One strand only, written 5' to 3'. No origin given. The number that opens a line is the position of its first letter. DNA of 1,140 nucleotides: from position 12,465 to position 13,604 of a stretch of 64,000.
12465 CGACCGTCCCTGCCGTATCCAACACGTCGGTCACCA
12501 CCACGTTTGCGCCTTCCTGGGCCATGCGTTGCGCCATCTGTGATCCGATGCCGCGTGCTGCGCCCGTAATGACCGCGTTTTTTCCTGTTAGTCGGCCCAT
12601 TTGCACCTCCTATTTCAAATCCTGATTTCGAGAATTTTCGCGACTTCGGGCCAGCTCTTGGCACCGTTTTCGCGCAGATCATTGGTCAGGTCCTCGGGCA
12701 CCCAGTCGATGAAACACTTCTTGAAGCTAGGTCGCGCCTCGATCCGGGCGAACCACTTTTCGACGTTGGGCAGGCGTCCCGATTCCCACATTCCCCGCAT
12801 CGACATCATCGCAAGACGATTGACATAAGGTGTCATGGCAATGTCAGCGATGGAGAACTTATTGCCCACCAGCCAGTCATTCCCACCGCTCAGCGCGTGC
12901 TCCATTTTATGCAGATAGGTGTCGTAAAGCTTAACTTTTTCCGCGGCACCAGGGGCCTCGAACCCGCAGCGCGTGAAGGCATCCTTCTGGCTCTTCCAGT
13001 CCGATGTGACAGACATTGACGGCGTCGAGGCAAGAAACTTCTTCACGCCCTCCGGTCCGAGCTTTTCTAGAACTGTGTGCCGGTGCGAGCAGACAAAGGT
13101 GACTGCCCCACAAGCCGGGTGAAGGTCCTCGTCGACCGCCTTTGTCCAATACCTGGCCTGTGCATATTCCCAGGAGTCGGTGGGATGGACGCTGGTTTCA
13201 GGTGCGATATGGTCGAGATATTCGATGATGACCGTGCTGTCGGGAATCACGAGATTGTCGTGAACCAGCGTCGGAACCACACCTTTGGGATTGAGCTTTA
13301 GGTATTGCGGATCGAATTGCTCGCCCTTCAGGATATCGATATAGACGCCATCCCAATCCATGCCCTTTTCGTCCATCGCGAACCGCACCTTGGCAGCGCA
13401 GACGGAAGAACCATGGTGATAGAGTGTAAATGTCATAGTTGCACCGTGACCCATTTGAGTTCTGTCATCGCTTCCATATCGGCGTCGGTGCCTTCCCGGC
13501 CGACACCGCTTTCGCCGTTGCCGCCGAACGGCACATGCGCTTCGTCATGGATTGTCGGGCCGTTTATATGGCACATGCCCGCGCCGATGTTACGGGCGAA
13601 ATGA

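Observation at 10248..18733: Nine-gene operon combining a TRAP importer with two LigE/LigF-like GST paralogs, SDR, ALDH, a tandem OsmC-like protein and DUF2218: candidate undescribed glutathione-dependent catabolic pathway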

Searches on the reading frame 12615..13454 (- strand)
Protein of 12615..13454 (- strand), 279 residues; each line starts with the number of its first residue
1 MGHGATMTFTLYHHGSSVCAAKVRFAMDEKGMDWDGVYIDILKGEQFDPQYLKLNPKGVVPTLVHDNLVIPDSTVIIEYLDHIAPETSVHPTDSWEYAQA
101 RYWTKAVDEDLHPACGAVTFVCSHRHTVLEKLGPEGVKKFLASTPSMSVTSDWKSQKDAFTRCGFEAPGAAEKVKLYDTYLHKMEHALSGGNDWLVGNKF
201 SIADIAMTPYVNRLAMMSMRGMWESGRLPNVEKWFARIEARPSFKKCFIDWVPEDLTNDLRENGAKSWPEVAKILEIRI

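Call 4: search_protein_families(library=pfam, proteins=[window:12615-13454:-], max_evalue=0.01)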
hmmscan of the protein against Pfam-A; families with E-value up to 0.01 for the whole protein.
window:12615-13454:- (279 aa): 7 families
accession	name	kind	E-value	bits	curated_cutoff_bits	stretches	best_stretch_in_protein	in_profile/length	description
PF13417.12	GST_N_3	-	5e-16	59.2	22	1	11-87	1-74/75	Glutathione S-transferase, N-terminal domain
PF13409.12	GST_N_2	-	1.7e-15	57.8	25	1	17-82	2-69/70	Glutathione S-transferase, N-terminal domain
PF02798.26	GST_N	-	5e-14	52.8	20.9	1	7-81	1-75/76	Glutathione S-transferase, N-terminal domain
PF00043.30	GST_C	-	8.4e-11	42.4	20.7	1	170-242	24-93/93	Glutathione S-transferase, C-terminal domain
PF14497.11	GST_C_3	-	3.8e-09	37.1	21.6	1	178-246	32-99/104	Glutathione S-transferase, C-terminal domain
PF13410.11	GST_C_2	-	1.4e-07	31.9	24.9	1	173-237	7-69/69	Glutathione S-transferase, C-terminal domain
PF17172.10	GST_N_4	-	0.00064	20.8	30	1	55-117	29-91/99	Glutathione S-transferase N-terminal domain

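Call 5: search_protein_families(library=ncbifam, proteins=[window:12615-13454:-], max_evalue=0.01)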
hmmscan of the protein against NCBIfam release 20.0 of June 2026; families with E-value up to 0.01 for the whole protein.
window:12615-13454:- (279 aa): 8 families
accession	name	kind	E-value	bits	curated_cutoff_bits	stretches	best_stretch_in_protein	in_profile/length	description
TIGR01262.1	maiA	equivalog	3.2e-24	85.7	171.05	1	11-115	2-108/211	maleylacetoacetate isomerase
NF050814.1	FtsZBindFzlA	equivalog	4.2e-18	65.9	300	2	7-114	3-111/228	FtsZ-binding protein FzlA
NF007016.1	PRK09481.1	equivalog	2.1e-14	53.4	314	1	9-112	11-111/209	stringent starvation protein SspA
NF010579.0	PRK13972.1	equivalog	2.4e-12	46.8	332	2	182-248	142-203/215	GSH-dependent disulfide bond oxidoreductase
NF011693.0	PRK15113.1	equivalog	9.6e-12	45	150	1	18-111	17-113/214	glutathione transferase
NF007831.0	PRK10542.1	equivalog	9.6e-12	44.9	198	1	17-113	8-107/201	glutathione transferase GstA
NF008731.0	PRK11752.1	equivalog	8.4e-09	35.1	325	2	192-248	197-256/287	glutathione-dependent disulfide-bond oxidoreductase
NF007682.0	PRK10357.1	equivalog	0.0002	21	181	1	48-99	37-89/202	glutathione S-transferase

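Call 6: search_solved_structures(query=window:12615-13454:-, max_evalue=0.001, show_alignments=2)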
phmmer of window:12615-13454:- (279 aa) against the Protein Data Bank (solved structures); distinct sequences matched with E-value up to 0.001: 194 (the best 60 are shown).
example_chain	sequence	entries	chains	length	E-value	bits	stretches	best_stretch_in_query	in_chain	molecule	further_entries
4xt0_A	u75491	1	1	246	6.2e-26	94.5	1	4-248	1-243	Protein LigF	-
4zb6_A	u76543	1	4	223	1.2e-17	67.3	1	8-99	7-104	PcUre2p4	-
1e6b_A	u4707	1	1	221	1.4e-17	67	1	8-98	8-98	GLUTATHIONE S-TRANSFERASE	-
7b2g_A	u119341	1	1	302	1.4e-16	63.8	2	6-108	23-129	Ganglioside-induced differentiation-associated protein 1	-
6uih_A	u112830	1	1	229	2e-16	63.3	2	9-83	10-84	Ganglioside-induced differentiation-associated protein 1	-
7aia_AAA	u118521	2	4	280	4.9e-16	62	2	9-84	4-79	Ganglioside-induced differentiation-associated protein 1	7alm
7ywd_A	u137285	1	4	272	5.5e-16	61.8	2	9-84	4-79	Ganglioside-induced differentiation-associated protein 1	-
7q6k_A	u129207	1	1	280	7.1e-16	61.5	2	9-83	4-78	Ganglioside-induced differentiation-associated protein 1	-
7q6j_A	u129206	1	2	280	7.4e-16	61.4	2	9-83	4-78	Ganglioside-induced differentiation-associated protein 1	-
8exz_A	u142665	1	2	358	7.8e-16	61.3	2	9-83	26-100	Ganglioside-induced differentiation-associated protein 1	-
4o7h_A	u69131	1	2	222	1.2e-15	60.7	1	11-89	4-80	Glutathione S-transferase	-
8a4j_A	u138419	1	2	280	1.8e-15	60.1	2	9-84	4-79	Ganglioside-induced differentiation-associated protein 1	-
4zb7_A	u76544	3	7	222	2.1e-15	59.9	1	2-99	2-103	PcUre2p6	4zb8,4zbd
8a4k_A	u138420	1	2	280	2.4e-15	59.7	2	9-84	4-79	Ganglioside-induced differentiation-associated protein 1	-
5f06_A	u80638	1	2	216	1.1e-14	57.5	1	11-120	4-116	Glutathione S-transferase family protein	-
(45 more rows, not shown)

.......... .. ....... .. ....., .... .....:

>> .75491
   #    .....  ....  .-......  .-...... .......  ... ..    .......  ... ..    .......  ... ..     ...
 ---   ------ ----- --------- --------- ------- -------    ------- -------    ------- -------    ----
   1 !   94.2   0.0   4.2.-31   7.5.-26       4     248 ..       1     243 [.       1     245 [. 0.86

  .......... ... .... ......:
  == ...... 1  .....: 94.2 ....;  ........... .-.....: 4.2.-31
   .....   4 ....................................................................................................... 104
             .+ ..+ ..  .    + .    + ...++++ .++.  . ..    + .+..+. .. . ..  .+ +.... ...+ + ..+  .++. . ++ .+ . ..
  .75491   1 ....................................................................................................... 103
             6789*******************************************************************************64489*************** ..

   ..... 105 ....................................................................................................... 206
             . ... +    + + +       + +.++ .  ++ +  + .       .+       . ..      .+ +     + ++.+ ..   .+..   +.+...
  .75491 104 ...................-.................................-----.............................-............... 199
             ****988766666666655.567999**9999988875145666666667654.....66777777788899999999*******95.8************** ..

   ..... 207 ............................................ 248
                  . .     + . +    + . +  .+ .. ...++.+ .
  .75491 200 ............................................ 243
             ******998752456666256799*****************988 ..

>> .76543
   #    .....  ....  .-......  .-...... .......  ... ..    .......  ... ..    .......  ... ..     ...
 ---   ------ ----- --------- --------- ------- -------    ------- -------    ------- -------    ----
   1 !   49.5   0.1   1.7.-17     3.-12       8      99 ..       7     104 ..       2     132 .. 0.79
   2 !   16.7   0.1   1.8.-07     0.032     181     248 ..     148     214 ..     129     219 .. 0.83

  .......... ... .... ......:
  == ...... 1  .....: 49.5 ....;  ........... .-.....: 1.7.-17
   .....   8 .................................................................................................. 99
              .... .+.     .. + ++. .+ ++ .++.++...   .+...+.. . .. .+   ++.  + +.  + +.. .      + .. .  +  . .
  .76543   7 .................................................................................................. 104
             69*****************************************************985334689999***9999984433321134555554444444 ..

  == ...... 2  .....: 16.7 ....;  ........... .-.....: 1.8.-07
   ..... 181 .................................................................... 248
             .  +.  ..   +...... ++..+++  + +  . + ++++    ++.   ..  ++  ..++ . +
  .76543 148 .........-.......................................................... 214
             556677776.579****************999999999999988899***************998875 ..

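Call 9: find_encoding_contigs(protein=window:12615-13454:-, flank=10000, max_places=6)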
Protein window:12615-13454:- (279 aa): no gene with exactly this product is on record in the collection.

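Call 10: find_encoding_contigs(protein=window:12615-13436:-, flank=10000, max_places=6)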
Protein window:12615-13436:- (273 aa): no gene with exactly this product is on record in the collection.

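Call 13: find_homologous_proteins(query=window:12615-13436:-, max_evalue=1e-10)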
Query window:12615-13436:- (273 aa): 3400 proteins with E <= 1e-10 among 4114 candidates; the best 120 are listed.
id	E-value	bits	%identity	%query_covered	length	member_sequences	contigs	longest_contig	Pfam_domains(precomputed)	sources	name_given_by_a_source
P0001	6.3e-189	644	100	100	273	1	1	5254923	PF14497.12,PF13410.12,PF13417.13,PF02798.27,PF00043.31,PF13409.13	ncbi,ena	-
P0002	2.6e-169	580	90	100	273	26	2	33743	PF14497.12,PF13410.12,PF13417.13,PF02798.27,PF00043.31,PF13409.13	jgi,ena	-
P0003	3.9e-168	576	89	100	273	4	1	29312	PF14497.12,PF13410.12,PF13417.13,PF02798.27,PF00043.31,PF13409.13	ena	-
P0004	1.4e-165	567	88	100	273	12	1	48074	PF14497.12,PF13410.12,PF13417.13,PF02798.27,PF00043.31,PF13409.13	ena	-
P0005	1.9e-165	567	88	100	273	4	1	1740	PF14497.12,PF13410.12,PF13417.13,PF02798.27,PF00043.31,PF13409.13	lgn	-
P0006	2.5e-165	567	88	100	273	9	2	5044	PF14497.12,PF13410.12,PF13417.13,PF02798.27,PF00043.31,PF13409.13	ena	-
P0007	6.3e-165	565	89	99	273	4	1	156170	PF14497.12,PF13410.12,PF13417.13,PF02798.27,PF00043.31,PF13409.13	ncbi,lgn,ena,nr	ncbi:MAG: glutathione S-transferase family protein [Albidovulum sp.]|nr:glutathione S-transferase fa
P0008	1.2e-164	564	87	100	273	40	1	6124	PF14497.12,PF17172.11,PF13410.12,PF13417.13,PF02798.27,PF00043.31,PF13409.13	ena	-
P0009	4.2e-164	563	88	100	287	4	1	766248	PF14497.12,PF13410.12,PF13417.13,PF02798.27,PF00043.31,PF13409.13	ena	-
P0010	4.2e-164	563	86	100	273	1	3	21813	PF14497.12,PF13410.12,PF13417.13,PF02798.27,PF00043.31,PF13409.13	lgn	-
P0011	1.1e-163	561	86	100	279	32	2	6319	PF14497.12,PF13410.12,PF13417.13,PF02798.27,PF00043.31,PF13409.13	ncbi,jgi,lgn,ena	-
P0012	1.1e-163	561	86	100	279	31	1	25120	PF14497.12,PF17172.11,PF13410.12,PF13417.13,PF02798.27,PF00043.31,PF13409.13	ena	-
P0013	4.1e-163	559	87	99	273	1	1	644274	PF14497.12,PF17172.11,PF13410.12,PF13417.13,PF02798.27,PF00043.31,PF13409.13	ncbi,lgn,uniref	ncbi:glutathione S-transferase family protein [Roseibium sp. AS2]|uniref:glutathione S-transferase f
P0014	1.0e-162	558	88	100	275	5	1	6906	PF14497.12,PF13410.12,PF13417.13,PF02798.27,PF00043.31,PF13409.13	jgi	jgi:glutathione S-transferase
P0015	1.4e-162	558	85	100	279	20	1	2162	PF14497.12,PF13410.12,PF13417.13,PF02798.27,PF00043.31,PF13409.13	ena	-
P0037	3.8e-158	543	86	100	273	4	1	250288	PF14497.12,PF13410.12,PF13417.13,PF02798.27,PF00043.31,PF13409.13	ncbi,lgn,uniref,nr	ncbi:glutathione S-transferase family protein [Shimia abyssi]|uniref:Glutathione S-transferase n=1 T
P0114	2.3e-150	518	81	100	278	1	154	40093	PF14497.12,PF13410.12,PF13417.13,PF02798.27,PF00043.31,PF13409.13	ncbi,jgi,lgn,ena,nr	ncbi:MAG: glutathione S-transferase family protein [Paracoccaceae bacterium]|jgi:glutathione S-trans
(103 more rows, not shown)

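Call 14: find_encoding_contigs(protein=P0114, flank=10000, max_places=4)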
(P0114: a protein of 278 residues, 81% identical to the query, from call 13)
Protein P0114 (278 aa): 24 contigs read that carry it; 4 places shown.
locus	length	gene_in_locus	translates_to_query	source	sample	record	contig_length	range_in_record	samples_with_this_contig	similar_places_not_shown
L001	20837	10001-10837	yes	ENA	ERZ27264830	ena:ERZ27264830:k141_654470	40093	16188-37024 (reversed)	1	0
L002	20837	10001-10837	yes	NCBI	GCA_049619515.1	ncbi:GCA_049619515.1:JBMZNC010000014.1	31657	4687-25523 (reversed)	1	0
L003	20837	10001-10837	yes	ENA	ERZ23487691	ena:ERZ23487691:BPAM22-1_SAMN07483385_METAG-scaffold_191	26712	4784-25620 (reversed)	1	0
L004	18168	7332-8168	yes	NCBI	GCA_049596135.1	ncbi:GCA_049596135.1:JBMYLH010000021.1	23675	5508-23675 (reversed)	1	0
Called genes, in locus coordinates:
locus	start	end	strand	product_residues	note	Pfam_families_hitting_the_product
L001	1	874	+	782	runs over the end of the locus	PF06808:DctM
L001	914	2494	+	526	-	PF00884:Sulfatase, PF01663:Phosphodiest (faint), PF16347:SGSH_C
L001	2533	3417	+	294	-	PF23023:Anti-Pycsar_Apyc1, PF00753:Lactamase_B, PF12706:Lactamase_B_2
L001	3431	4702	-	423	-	PF00753:Lactamase_B, PF14863:Alkyl_sulf_dimr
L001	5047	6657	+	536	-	PF00884:Sulfatase, PF01663:Phosphodiest, PF16347:SGSH_C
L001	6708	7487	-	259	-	PF00392:GntR, PF07729:FCD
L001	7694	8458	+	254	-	PF02798:GST_N, PF13409:GST_N_2, PF13417:GST_N_3, PF00043:GST_C (weak)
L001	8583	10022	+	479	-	PF00171:Aldedh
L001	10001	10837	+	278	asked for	PF02798:GST_N, PF13409:GST_N_2, PF13417:GST_N_3, PF00043:GST_C, PF14497:GST_C_3, PF13410:GST_C_2 (weak)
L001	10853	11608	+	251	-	PF00106:adh_short, PF08659:KR, PF13561:adh_short_C2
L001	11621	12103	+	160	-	PF07883:Cupin_2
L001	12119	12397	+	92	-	PF09981:DUF2218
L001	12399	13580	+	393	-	PF02566:OsmC (weak)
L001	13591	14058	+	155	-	-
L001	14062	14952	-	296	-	PF04909:Amidohydro_2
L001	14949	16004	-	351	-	PF04303:PrpF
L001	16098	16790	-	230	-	PF03737:RraA-like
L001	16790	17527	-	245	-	PF02585:PIG-L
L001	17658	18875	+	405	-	PF00126:HTH_1, PF03466:LysR_substrate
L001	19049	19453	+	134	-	PF07746:LigA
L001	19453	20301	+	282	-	PF02900:LigB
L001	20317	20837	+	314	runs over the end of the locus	PF01408:GFO_IDH_MocA, PF19858:OxRdtase_C, PF22725:GFO_IDH_MocA_C3 (weak)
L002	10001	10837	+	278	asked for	PF02798:GST_N, PF13409:GST_N_2, PF13417:GST_N_3, PF00043:GST_C, PF14497:GST_C_3, PF13410:GST_C_2 (weak)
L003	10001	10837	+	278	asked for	PF02798:GST_N, PF13409:GST_N_2, PF13417:GST_N_3, PF00043:GST_C, PF14497:GST_C_3, PF13410:GST_C_2 (weak)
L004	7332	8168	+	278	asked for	PF02798:GST_N, PF13409:GST_N_2, PF13417:GST_N_3, PF00043:GST_C, PF14497:GST_C_3, PF13410:GST_C_2 (weak)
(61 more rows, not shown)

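Call 15: find_encoding_contigs(protein=P0037, flank=10000, max_places=2)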
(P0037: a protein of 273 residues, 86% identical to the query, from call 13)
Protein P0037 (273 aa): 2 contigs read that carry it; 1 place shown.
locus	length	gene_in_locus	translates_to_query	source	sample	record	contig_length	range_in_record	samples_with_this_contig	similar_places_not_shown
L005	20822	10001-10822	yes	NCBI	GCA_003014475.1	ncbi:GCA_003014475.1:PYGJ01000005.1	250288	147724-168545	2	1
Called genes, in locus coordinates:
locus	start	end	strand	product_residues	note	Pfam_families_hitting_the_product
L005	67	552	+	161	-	PF04290:DctQ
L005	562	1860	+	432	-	PF06808:DctM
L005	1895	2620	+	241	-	PF01925:TauE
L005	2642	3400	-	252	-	PF00392:GntR, PF07729:FCD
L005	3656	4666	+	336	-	PF03480:DctP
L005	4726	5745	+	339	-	PF03480:DctP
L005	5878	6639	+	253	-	PF02798:GST_N, PF13409:GST_N_2, PF13417:GST_N_3, PF00043:GST_C, PF13410:GST_C_2 (weak)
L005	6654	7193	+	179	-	PF04290:DctQ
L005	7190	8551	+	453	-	PF06808:DctM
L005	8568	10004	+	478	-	PF00171:Aldedh, PF05893:LuxC (weak)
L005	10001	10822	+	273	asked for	PF02798:GST_N, PF13417:GST_N_3, PF13409:GST_N_2, PF00043:GST_C, PF14497:GST_C_3, PF13410:GST_C_2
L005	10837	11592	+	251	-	PF00106:adh_short, PF08659:KR, PF13561:adh_short_C2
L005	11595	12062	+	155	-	PF02311:AraC_binding (weak), PF07883:Cupin_2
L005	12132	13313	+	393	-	PF02566:OsmC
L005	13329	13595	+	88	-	-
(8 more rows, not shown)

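Call 22: find_related_loci(query=window:12615-13436:-, collection=genome_contigs, flank=10000)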
Query window:12615-13436:- (273 aa) in genome_contigs; peptide patterns used: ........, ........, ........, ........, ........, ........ (x = any residue, [..] = any of these).
236 stretches matched a pattern; 200 encode a relative of the query (tblastn E <= 1e-3); the best 80 are kept; 80 distinct loci.
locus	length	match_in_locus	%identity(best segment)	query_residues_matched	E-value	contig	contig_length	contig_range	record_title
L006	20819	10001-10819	89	1-273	5e-172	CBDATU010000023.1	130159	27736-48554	MAG: uncultured Rhodobacter sp. isolate 43686f86-583c-494a-8daa-9842116a73c5 genome assembly, contig: contig_23, whole g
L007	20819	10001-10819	89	1-273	4e-170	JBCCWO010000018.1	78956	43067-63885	MAG: Pseudomonadota bacterium isolate P01_F01_bin.103 k141_886674_length_78956_cov_54.9816, whole genome shotgun sequenc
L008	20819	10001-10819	89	1-273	4e-169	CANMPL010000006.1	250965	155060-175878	uncultured Rhodobacteraceae bacterium isolate 970.fasta genome assembly, contig: NODE_6, whole genome shotgun sequence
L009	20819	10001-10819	88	1-273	6e-168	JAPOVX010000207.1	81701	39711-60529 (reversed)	MAG: Rhodobacteraceae bacterium isolate COS2_bin_10 NODE_167_length_81701_cov_7.679, whole genome shotgun sequence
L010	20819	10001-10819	88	1-273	9e-168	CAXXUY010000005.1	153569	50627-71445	MAG: Paracoccaceae bacterium isolate 97c81714-8806-418c-9c79-d9e270ccf8c2 genome assembly, contig: contig_5, whole genom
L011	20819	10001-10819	88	1-273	5e-168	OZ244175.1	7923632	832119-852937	MAG: Hoeflea sp. isolate b91fc3f4-b724-4702-9b56-207046c8be30 genome assembly, chromosome: 1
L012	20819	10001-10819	88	1-273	1e-167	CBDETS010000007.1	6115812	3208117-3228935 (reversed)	MAG: Paracoccaceae bacterium isolate d64af6e7-52e0-4969-a89a-2429f2ada3a2 genome assembly, contig: contig_6, whole genom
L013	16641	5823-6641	89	1-273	2e-167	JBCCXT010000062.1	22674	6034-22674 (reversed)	MAG: Pseudomonadota bacterium isolate P01_F01_bin.133 k141_796492_length_22674_cov_17.7021, whole genome shotgun sequenc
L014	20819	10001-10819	88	1-273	2e-167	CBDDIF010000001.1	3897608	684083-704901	MAG: Hoeflea sp. isolate de7d1fd8-3844-4ab1-894f-cffbf416fd34 genome assembly, contig: contig_1, whole genome shotgun se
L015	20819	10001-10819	88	1-273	1e-166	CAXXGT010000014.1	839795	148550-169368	MAG: Paracoccaceae bacterium isolate 10153035-b165-4c8b-ac50-65522573d5ce genome assembly, contig: contig_14, whole geno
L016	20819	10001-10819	88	1-273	7e-167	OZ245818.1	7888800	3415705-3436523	MAG: Hoeflea sp. isolate 46c4322e-39e3-4f6d-b306-f099e3b1c066 genome assembly, chromosome: 1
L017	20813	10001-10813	89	1-271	3e-166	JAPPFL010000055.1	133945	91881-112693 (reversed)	MAG: Albidovulum sp. isolate RHO1_bin_2 NODE_271_length_133945_cov_21.602786, whole genome shotgun sequence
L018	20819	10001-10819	86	1-273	1e-165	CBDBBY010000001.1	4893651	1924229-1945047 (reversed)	MAG: Paracoccaceae bacterium isolate 0847bc91-bf19-4a27-ba80-f9676600d36c genome assembly, contig: contig_1, whole genom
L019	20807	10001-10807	89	3-271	2e-165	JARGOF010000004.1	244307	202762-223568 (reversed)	MAG: Rhizobiaceae bacterium isolate bin_ce_oilr1.030 NODE_50_length_244307_cov_7.369749, whole genome shotgun sequence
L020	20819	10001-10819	86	1-273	3e-165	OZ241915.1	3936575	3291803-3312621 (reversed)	MAG: Paracoccaceae bacterium isolate d26d0345-6eb7-4bc9-85ac-963137f616fc genome assembly, chromosome: 1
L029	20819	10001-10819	87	1-273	3e-163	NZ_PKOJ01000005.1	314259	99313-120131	Neptunicoccus cionae strain m18 A-m18_5, whole genome shotgun sequence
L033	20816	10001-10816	85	1-273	3e-163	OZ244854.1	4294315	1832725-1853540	MAG: Paracoccaceae bacterium isolate 8cccaf92-0958-4092-b060-190bed362cb7 genome assembly, chromosome: 1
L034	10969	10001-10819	84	1-273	1e-162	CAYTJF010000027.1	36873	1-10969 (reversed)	MAG TPA_asm: uncultured Granulosicoccaceae bacterium isolate binchicken_co385_40 genome assembly, contig: NODE_626_lengt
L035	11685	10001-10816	86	1-273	6e-163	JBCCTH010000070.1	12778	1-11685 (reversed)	MAG: Pseudomonadota bacterium isolate P01_D01_bin.76 k141_3284714_length_12778_cov_20.0000, whole genome shotgun sequenc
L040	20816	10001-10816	83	1-272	6e-162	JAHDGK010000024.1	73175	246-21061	MAG: Granulosicoccus sp. isolate MAG-44 RZ_992, whole genome shotgun sequence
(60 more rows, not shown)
